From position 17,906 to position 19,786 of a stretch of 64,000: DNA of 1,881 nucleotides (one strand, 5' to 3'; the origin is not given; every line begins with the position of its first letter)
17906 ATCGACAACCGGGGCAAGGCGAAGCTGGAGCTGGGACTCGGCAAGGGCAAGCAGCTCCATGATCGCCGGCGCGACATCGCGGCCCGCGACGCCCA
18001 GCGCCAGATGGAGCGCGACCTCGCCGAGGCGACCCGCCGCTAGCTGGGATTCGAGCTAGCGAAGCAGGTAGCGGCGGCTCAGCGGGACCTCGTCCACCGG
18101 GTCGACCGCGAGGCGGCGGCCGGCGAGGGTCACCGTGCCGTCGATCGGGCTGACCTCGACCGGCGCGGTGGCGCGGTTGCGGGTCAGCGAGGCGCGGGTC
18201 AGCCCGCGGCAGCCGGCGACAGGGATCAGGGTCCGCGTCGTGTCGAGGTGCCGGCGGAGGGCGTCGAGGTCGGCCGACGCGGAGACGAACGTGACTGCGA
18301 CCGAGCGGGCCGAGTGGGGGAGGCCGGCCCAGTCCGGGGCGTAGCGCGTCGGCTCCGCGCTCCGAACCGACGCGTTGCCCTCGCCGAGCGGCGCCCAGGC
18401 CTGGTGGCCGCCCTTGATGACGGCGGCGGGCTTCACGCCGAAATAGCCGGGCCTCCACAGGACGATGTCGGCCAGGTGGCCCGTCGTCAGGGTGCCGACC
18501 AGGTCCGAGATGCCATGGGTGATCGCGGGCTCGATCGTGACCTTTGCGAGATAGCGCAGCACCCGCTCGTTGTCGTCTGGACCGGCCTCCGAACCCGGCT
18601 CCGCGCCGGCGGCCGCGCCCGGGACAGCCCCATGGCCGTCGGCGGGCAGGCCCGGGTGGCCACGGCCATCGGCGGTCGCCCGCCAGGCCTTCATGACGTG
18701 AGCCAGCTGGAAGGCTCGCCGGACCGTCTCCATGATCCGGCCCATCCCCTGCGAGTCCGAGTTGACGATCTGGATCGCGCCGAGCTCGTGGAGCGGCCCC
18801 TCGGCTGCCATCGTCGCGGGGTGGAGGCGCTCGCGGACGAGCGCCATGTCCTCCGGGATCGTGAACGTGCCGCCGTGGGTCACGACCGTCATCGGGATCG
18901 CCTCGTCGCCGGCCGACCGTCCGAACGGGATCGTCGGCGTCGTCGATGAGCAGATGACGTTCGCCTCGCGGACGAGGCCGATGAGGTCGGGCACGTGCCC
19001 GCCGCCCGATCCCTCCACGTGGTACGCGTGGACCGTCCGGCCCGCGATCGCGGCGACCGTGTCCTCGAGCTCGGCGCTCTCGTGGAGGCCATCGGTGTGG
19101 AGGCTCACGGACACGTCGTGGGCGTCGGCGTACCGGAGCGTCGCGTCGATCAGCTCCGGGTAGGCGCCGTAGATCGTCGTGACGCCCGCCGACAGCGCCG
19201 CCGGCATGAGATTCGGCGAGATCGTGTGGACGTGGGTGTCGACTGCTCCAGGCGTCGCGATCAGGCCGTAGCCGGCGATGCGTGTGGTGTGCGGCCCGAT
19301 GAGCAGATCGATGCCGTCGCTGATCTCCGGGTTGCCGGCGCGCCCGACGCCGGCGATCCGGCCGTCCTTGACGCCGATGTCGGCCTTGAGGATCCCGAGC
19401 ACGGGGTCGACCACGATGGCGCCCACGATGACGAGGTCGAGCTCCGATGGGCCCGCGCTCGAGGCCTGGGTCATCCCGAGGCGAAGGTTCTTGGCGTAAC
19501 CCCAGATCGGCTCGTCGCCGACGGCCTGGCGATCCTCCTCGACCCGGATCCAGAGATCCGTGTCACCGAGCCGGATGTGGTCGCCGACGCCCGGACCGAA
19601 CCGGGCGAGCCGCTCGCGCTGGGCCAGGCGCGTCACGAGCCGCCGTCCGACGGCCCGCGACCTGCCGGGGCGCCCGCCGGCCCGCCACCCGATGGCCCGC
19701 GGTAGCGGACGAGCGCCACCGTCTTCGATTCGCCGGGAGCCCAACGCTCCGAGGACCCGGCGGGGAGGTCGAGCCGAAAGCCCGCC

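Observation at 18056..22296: Urease-like genes lacking the carbamyl-lysine segment and any accessory genes, embedded in an ornithine carbamoyltransferase / carbamate kinase operon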

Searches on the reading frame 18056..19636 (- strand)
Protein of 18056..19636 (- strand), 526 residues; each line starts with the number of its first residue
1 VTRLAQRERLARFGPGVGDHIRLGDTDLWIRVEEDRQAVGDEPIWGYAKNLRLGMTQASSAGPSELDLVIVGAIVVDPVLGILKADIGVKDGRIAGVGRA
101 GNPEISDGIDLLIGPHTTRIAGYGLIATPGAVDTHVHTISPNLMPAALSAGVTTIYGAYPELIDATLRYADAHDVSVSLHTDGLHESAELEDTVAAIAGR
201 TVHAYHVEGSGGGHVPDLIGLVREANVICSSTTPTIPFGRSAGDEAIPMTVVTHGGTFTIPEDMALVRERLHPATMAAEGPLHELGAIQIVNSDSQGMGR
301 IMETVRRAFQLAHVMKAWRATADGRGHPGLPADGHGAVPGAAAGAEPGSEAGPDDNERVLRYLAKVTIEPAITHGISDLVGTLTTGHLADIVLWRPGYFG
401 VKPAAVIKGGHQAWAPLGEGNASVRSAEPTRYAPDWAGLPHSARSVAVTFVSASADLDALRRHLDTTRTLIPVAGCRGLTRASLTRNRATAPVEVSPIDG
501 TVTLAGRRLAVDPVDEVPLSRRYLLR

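Call 4: search_protein_families(library=pfam, proteins=[window:18056-19636:-], max_evalue=0.01)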
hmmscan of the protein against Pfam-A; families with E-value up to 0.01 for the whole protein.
window:18056-19636:- (526 aa): 3 families
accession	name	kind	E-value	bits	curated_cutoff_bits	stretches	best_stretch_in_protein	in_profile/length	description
PF00449.26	Urease_alpha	-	2.6e-36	125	23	1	4-119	3-120/121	Urease alpha-subunit, N-terminal domain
PF01979.26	Amidohydro_1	-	2.1e-28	100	25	2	156-313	130-272/345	Amidohydrolase family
PF07969.17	Amidohydro_3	-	3.1e-05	24.1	29.7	1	346-405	398-455/472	Amidohydrolase family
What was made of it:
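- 18056..19636 (-): UreC (urease alpha) allele with a 56-codon in-frame deletion, 526 aa; GTGA overlap with ureAB. Pfam Urease_alpha plus Amidohydro_1 (call 4).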

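Call 5: search_solved_structures(query=window:18056-19636:-, show_alignments=2, max_evalue=1e-10)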
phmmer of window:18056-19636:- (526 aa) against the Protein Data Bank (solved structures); distinct sequences matched with E-value up to 1e-10: 32.
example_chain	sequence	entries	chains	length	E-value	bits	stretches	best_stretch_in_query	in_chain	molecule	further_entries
1e9y_B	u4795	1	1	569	3e-122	412.4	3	1-159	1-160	UREASE SUBUNIT BETA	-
1e9z_B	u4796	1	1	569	6.9e-122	411.2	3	1-159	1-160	UREASE SUBUNIT BETA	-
8hc1_B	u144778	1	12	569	4.4e-121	408.6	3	1-159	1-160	Urease subunit beta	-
6qsu_B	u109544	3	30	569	4.8e-121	408.4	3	1-159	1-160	Urease subunit beta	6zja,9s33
4z42_C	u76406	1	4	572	1.6e-116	393.6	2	155-524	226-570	Urease subunit alpha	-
6yl3_C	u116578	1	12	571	3.2e-116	392.5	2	155-524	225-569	Urease subunit alpha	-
1ejs_C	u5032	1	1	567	3.4e-116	392.4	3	149-320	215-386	UREASE ALPHA SUBUNIT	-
1krb_C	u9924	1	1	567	4.3e-116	392.1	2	149-525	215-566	UREASE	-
1ejt_C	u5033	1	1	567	4.3e-116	392.1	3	150-320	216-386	UREASE ALPHA SUBUNIT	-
1fwg_C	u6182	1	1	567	5.2e-116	391.8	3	152-320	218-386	UREASE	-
1ejr_C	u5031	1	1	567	5.3e-116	391.8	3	150-320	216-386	UREASE ALPHA SUBUNIT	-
8hcn_C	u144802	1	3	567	5.3e-116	391.8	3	152-320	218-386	Urease subunit alpha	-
3qga_C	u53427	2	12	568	5.4e-116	391.8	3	4-166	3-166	Urease subunit beta 2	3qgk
1ejw_C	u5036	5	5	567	6.9e-116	391.4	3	152-320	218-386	UREASE ALPHA SUBUNIT | UREASE | UREASE (ALPHA CHAIN)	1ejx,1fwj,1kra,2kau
1fwa_C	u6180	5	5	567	8.1e-116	391.2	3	152-320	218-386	UREASE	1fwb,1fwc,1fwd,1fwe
1a5l_C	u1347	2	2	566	1.2e-115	390.7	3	153-320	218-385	UREASE (ALPHA SUBUNIT)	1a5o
1a5k_C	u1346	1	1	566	1.4e-115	390.4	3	152-320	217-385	UREASE (ALPHA SUBUNIT)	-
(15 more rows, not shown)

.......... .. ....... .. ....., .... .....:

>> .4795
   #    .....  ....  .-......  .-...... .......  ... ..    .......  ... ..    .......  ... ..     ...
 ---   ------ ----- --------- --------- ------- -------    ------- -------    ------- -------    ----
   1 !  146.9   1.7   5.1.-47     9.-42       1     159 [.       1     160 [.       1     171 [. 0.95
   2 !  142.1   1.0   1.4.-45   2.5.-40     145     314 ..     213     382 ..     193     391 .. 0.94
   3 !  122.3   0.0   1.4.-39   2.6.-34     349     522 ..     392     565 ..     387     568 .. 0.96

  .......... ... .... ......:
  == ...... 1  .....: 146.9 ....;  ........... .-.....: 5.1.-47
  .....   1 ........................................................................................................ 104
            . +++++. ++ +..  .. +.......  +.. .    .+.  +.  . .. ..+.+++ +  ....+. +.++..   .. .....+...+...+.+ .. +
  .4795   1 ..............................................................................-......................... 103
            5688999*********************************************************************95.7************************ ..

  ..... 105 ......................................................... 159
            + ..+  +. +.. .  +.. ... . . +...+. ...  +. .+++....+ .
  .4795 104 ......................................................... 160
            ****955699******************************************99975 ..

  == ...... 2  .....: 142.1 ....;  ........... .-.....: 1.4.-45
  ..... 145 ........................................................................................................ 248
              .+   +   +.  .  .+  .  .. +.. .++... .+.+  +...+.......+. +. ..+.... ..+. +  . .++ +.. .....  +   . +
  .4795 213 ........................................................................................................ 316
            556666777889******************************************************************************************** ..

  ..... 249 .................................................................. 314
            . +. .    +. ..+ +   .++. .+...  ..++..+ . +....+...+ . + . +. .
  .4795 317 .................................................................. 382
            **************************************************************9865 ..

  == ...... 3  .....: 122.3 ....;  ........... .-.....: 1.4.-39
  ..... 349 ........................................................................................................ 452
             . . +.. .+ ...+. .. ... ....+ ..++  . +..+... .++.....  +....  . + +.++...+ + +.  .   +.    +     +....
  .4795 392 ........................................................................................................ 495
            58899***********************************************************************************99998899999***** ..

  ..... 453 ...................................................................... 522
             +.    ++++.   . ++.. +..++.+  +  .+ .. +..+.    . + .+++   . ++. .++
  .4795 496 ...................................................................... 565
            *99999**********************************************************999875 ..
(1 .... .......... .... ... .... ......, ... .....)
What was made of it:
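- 18056..19636 (-): It aligns to PDB ureases with a gap over the KCX segment (call 5).
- Checked: Against H. pylori UreB, query residues 1-159 align to 1-160 and the alignment resumes at about residue 224, skipping KCX219 (call 5).
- (8) Established knowledge: K. aerogenes K217 variants (PDB 1a5k-1a5o, listed in call 5) are inactive unless chemically rescued.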

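Call 6: search_protein_families(library=ncbifam, proteins=[window:18056-19636:-], max_evalue=0.001)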
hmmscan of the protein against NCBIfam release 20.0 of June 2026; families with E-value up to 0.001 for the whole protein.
window:18056-19636:- (526 aa): 13 families
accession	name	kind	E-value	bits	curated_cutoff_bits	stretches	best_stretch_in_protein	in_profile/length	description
NF009686.0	PRK13207.1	subfamily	8.6e-169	562.9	354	2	156-525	224-568/569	urease subunit alpha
TIGR01792.1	urease_alph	equivalog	7.7e-147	490.4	680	3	156-324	223-391/568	urease subunit alpha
NF009685.0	PRK13206.1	equivalog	3.1e-144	481.7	907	2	156-525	229-572/573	urease subunit alpha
NF009834.0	PRK13309.1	equivalog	2.4e-136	455.4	1001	3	156-320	227-391/572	urease subunit alpha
NF010591.0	PRK13985.1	equivalog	1.3e-131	440.1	1083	3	156-316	224-384/569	urease subunit beta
NF006056.0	PRK08204.1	subfamily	1.5e-07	30.6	391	0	74-139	13-68/449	hypothetical protein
NF006560.0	PRK09061.1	subfamily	9.8e-07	27.4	340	1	63-155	23-104/517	amidohydrolase family protein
NF006689.0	PRK09237.1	equivalog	2e-06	26.6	371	1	65-139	2-67/383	amidohydrolase/deacetylase family metallohydrolase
NF004839.0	PRK06189.1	equivalog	3.6e-05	22.6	631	1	66-142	3-67/451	allantoinase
NF009941.0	PRK13404.1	subfamily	5.6e-05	22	647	0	65-138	3-63/478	dihydropyrimidinase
NF011990.0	PRK15446.2-6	subfamily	7.4e-05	21.6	233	0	362-410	331-379/390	alpha-D-ribose 1-methylphosphonate 5-triphosphate diphosphatase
TIGR01224.1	hutI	equivalog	0.00032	19.6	298.15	0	86-139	5-50/377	imidazolonepropionase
NF006559.0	PRK09060.1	equivalog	0.00039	18.8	482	1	65-142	4-69/444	dihydroorotase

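Call 7: find_homologous_proteins(query=window:18056-19636:-, max_evalue=1e-20)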
Query window:18056-19636:- (526 aa): 7349 proteins with E <= 1e-20 among 8000 candidates; the best 120 are listed.
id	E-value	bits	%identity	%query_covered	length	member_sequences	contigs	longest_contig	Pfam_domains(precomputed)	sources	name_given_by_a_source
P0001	0.0e+0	1164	100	100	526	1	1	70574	PF00449.27,PF01979.27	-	-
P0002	0.0e+0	1044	83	100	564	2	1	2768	PF00449.27,PF01979.27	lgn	-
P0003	0.0e+0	1036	82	100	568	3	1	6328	PF00449.27,PF01979.27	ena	-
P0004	2.6e-264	896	70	100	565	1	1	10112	PF07969.18,PF00449.27,PF01979.27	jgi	jgi:urease subunit alpha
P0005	2.4e-261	886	70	100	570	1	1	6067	PF00449.27,PF01979.27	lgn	-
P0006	2.3e-260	883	71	100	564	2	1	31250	PF07969.18,PF00449.27,PF01979.27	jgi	jgi:urease subunit alpha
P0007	9.3e-260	881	69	99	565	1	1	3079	PF00449.27,PF01979.27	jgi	jgi:urease subunit alpha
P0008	9.9e-259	878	70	99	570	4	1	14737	PF07969.18,PF00449.27,PF01979.27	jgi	jgi:urease subunit alpha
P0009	7.3e-258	875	70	100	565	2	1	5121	PF07969.18,PF00449.27,PF01979.27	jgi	jgi:urease subunit alpha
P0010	1.4e-257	874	69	100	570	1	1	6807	PF00449.27,PF01979.27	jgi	jgi:urease subunit alpha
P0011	1.0e-256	871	69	100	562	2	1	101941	PF07969.18,PF00449.27,PF01979.27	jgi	jgi:urease subunit alpha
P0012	1.6e-256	870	70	100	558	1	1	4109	PF00449.27,PF01979.27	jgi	jgi:urease subunit alpha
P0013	1.8e-256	870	69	99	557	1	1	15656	PF00449.27,PF01979.27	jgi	jgi:urease subunit alpha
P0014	3.1e-256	869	68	100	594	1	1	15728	PF00449.27,PF01979.27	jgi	jgi:urease subunit alpha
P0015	7.1e-256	868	68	100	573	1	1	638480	PF00449.27,PF01979.27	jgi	jgi:urease subunit alpha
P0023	4.6e-254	862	65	100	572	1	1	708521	PF00449.27,PF01979.27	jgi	jgi:urease subunit alpha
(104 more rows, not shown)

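Call 10: find_encoding_contigs(protein=P0003, flank=10000, max_places=3)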
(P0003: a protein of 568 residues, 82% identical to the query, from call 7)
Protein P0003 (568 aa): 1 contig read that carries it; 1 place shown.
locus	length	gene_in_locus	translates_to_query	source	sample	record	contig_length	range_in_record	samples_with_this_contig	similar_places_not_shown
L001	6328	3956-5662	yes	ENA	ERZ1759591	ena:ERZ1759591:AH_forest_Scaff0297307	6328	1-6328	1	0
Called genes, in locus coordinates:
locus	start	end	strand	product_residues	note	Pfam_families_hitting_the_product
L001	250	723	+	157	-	PF14342:DUF4396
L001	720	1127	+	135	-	PF08818:DUF1801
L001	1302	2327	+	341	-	PF02729:OTCace_N, PF00185:OTCace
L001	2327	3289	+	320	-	PF00696:AA_kinase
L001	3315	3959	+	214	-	PF00547:Urease_gamma, PF00699:Urease_beta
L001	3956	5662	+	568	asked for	PF00449:Urease_alpha, PF01979:Amidohydro_1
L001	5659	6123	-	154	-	PF01668:SmpB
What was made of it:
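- (3) L001 has the synteny DUF1801-OTC-CK-ureAB-ureC(568 aa)-smpB (call 10).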

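Call 11: find_encoding_contigs(protein=P0002, flank=10000, max_places=3)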
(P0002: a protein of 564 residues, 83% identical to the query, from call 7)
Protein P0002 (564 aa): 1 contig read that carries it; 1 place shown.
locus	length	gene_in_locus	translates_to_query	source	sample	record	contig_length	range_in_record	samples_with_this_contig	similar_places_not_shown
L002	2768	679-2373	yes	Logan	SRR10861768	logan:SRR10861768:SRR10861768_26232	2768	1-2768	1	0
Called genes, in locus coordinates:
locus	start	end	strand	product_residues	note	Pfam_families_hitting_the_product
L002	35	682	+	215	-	PF00547:Urease_gamma, PF00699:Urease_beta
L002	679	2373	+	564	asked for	PF00449:Urease_alpha, PF01979:Amidohydro_1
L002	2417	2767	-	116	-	?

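Call 14: find_encoding_contigs(protein=P0006, flank=10000, max_places=2)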
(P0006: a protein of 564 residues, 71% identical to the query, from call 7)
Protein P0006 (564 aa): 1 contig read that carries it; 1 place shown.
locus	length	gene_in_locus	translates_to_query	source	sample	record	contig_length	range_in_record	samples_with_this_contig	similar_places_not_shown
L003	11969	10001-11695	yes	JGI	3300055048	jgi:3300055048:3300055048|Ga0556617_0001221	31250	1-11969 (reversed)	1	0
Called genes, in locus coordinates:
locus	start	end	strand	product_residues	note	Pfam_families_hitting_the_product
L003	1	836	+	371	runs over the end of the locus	PF14804:Jag_N, PF13083:KH_KhpA-B, PF01424:R3H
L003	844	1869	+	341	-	PF00296:Bac_luciferase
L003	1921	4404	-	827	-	PF02687:FtsX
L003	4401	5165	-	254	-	PF00005:ABC_tran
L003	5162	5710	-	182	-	PF03551:PadR, PF10400:Vir_act_alpha_C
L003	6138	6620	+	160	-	-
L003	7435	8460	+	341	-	PF02729:OTCace_N, PF00185:OTCace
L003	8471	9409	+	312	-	PF00696:AA_kinase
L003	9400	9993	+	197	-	PF00547:Urease_gamma, PF00699:Urease_beta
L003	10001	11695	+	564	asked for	PF00449:Urease_alpha, PF07969:Amidohydro_3 (faint), PF01979:Amidohydro_1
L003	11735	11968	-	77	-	?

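Call 15: find_encoding_contigs(protein=P0015, flank=10000, max_places=2)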
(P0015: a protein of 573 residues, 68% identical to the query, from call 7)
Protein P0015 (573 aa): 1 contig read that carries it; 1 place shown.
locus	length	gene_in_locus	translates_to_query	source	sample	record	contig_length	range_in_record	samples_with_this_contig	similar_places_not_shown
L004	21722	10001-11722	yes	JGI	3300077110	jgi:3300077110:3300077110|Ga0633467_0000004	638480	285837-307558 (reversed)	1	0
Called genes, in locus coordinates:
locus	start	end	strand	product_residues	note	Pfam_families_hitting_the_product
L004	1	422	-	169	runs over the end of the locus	-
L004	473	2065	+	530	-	PF07730:HisKA_3 (weak), PF13581:HATPase_c_2 (weak), PF02518:HATPase_c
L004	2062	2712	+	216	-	PF00072:Response_reg, PF08281:Sigma70_r4_2, PF00196:GerE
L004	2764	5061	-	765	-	-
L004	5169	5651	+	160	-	-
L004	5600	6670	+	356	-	PF00296:Bac_luciferase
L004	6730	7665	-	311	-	PF26999:ABC-2_memb_rel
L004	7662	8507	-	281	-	PF00005:ABC_tran, PF02463:SMC_N (faint), PF13304:AAA_21 (weak)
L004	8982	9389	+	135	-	PF08818:DUF1801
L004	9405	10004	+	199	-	PF00547:Urease_gamma, PF00699:Urease_beta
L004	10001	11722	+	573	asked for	PF00449:Urease_alpha, PF01979:Amidohydro_1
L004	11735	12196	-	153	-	PF01668:SmpB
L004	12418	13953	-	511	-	PF22694:CtpB_N-like, PF00595:PDZ, PF13180:PDZ_2 (weak), PF17820:PDZ_6, PF03572:Peptidase_S41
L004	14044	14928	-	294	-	PF18075:FtsX_ECD, PF02687:FtsX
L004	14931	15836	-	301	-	PF00005:ABC_tran, PF13304:AAA_21 (faint)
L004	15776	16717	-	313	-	PF00583:Acetyltransf_1 (weak), PF13508:Acetyltransf_7 (faint)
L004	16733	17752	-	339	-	PF03462:PCRF, PF00472:RF-1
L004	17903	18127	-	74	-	-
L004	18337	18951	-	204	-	PF02698:DUF218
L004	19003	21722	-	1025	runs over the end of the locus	PF07517:SecA_DEAD, PF01043:SecA_PP_bind, PF21090:P-loop_SecA, PF07516:SecA_SW, PF02810:SEC-C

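Call 16: find_encoding_contigs(protein=P0023, flank=10000, max_places=2)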
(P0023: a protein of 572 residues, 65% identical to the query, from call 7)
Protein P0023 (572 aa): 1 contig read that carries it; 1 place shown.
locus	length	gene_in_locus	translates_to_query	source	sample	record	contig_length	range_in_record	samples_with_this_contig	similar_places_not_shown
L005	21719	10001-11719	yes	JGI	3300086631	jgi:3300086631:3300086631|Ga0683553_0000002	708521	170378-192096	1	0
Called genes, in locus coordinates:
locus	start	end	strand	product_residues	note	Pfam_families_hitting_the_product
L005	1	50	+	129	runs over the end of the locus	-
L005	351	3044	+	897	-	PF00665:rve (weak), PF09299:Mu-transpos_C (weak)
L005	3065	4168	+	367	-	PF05621:TniB (faint), PF13191:AAA_16, PF01637:ATPase_2 (faint), PF13401:AAA_22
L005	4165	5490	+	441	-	PF06527:TniQ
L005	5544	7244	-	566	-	PF04326:SLFN_AlbA_2, PF13749:HATPase_c_4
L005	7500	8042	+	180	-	-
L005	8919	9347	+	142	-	PF08818:DUF1801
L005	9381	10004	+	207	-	PF00547:Urease_gamma, PF00699:Urease_beta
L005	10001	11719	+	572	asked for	PF00449:Urease_alpha, PF01979:Amidohydro_1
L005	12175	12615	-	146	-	PF01668:SmpB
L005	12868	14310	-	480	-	PF22694:CtpB_N-like, PF00595:PDZ (weak), PF17820:PDZ_6, PF03572:Peptidase_S41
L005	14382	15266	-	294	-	PF18075:FtsX_ECD, PF02687:FtsX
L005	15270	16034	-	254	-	PF00005:ABC_tran, PF13304:AAA_21 (faint)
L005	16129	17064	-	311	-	PF00583:Acetyltransf_1 (weak), PF13508:Acetyltransf_7 (weak)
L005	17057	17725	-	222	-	PF03462:PCRF, PF00472:RF-1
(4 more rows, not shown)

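Call 22: find_related_loci(query=A1, collection=genome_contigs, flank=10000)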
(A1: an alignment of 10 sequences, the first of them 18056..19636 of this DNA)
Query A1 (526 aa) in genome_contigs; peptide patterns used: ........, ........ (x = any residue, [..] = any of these).
312 stretches matched a pattern; 285 encode a relative of the query (tblastn E <= 1e-3); the best 80 are kept; 80 distinct loci.
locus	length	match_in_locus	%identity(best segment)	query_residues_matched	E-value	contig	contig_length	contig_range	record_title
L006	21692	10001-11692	68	1-526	0e+0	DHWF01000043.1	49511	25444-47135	MAG TPA_asm: Chloroflexi bacterium UBA5189 UBA5189_contig_225, whole genome shotgun sequence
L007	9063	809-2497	69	1-518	0e+0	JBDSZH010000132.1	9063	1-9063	MAG: Candidatus Limnocylindrales bacterium isolate cluster1_bin.81 k127_15155965, whole genome shotgun sequence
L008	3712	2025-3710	69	1-518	0e+0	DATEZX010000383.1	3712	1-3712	MAG TPA_asm: Candidatus Limnocylindrales bacterium isolate SMAG_U8486 k141_434307, whole genome shotgun sequence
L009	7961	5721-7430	70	1-520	0e+0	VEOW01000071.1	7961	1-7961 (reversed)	MAG: Chloroflexi bacterium isolate MnB_4 Mn-Chloroflexi-1_78741, whole genome shotgun sequence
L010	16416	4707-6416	68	1-526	0e+0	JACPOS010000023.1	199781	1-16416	MAG: Chloroflexi bacterium isolate NC_groundwater_607_Pr5_B-0.1um_70_26 alan_book_18_scaffold_77212, whole genome shotgu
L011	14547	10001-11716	67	1-526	0e+0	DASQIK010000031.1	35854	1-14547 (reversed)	MAG TPA_asm: Candidatus Dormiibacterota bacterium isolate SMAG_U11857 k141_741390, whole genome shotgun sequence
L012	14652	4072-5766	66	1-526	0e+0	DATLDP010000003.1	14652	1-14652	MAG TPA_asm: Candidatus Limnocylindria bacterium isolate SMAG_U14353 k141_7457504, whole genome shotgun sequence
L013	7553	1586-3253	68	1-518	0e+0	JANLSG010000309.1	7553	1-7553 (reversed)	MAG: Chloroflexota bacterium isolate OTE_25_metabat_404 OTE_25_k141_4089585, whole genome shotgun sequence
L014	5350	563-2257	66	1-526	0e+0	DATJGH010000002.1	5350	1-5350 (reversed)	MAG TPA_asm: Patescibacteria group bacterium isolate SMAG_U15481 k141_7379708, whole genome shotgun sequence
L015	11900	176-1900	67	3-526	0e+0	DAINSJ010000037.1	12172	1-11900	MAG TPA_asm: Candidatus Limnocylindrales bacterium isolate CTOTU41449 NODE_3395_length_12172_cov_14.360980, whole genome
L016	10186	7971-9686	65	1-526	0e+0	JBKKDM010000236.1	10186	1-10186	MAG: Candidatus Limnocylindrales bacterium isolate swi_bin.80 k127_16655196, whole genome shotgun sequence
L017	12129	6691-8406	65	1-526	0e+0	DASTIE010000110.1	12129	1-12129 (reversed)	MAG TPA_asm: Candidatus Limnocylindrales bacterium isolate SMAG_U877 k141_254081, whole genome shotgun sequence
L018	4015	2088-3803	65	1-526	0e+0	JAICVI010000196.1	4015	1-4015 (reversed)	MAG: Chloroflexota bacterium isolate HEB_FP_1_bin.40 k141_309509_length_4015_cov_10.9639, whole genome shotgun sequence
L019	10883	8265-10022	67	3-526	0e+0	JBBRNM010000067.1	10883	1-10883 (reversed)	MAG: Candidatus Limnocylindrales bacterium isolate La1_metabat2.164 LA1C_B2.164_k141_1413245L_10883_cov_40.3605, whole g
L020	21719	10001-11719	66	2-526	0e+0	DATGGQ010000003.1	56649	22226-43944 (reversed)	MAG TPA_asm: Candidatus Limnocylindrales bacterium isolate SMAG_U9758 k141_1263740, whole genome shotgun sequence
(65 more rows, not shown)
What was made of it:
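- The source looks like a metagenome assembly: a single 70.5-kb contig, and every relative is a MAG (calls 7, 22).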
